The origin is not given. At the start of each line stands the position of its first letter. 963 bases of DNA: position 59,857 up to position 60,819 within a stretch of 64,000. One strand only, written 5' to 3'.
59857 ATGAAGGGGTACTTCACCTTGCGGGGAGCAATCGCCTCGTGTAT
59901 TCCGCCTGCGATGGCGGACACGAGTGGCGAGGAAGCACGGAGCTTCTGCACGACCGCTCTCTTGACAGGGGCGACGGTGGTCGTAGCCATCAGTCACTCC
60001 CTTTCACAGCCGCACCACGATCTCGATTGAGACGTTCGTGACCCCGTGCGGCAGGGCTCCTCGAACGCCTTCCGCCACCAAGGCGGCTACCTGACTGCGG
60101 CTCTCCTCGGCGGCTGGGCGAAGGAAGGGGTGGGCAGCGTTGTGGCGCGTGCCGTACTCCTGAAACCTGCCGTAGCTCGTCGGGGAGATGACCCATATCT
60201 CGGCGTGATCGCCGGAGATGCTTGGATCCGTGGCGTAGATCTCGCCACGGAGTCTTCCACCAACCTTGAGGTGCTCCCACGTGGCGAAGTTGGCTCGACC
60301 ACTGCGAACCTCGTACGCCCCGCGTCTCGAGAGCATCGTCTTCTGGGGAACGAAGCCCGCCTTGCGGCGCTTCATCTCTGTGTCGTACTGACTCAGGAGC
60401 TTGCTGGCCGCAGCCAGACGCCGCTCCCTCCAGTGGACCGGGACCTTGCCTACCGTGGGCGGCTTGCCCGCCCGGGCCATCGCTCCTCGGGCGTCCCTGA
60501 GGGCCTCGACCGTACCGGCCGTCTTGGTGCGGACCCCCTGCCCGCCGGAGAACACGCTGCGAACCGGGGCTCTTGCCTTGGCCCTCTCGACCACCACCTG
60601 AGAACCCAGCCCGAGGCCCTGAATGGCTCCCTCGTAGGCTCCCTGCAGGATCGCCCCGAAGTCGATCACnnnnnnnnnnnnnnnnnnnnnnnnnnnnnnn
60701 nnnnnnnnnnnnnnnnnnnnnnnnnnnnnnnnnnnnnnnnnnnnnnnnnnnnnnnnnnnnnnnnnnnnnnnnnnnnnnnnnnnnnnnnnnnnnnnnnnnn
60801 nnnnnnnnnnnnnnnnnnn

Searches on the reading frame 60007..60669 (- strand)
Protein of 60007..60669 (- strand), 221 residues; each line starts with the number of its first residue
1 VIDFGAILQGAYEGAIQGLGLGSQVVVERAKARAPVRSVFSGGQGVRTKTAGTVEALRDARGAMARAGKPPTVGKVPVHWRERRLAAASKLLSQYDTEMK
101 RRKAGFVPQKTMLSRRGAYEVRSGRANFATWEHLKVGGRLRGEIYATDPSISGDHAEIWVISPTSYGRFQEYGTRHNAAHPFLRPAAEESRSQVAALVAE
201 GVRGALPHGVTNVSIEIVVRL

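Call 14: search_protein_families(library=phrogs, proteins=[window:60007-60669:-], max_evalue=0.001)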
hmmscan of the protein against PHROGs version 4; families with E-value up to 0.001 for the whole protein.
window:60007-60669:- (221 aa): 2 families
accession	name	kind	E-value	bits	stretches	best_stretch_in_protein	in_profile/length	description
phrog_5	-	connector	3.1e-12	47.8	1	137-205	139-208/239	tail completion or Neck1 protein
phrog_17053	-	unknown function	1.8e-05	25.7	1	166-193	14-41/59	-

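Call 15: search_protein_families(library=pfam, proteins=[window:60007-60669:-], max_evalue=0.01)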
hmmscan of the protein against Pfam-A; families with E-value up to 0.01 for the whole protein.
window:60007-60669:- (221 aa): 0 families
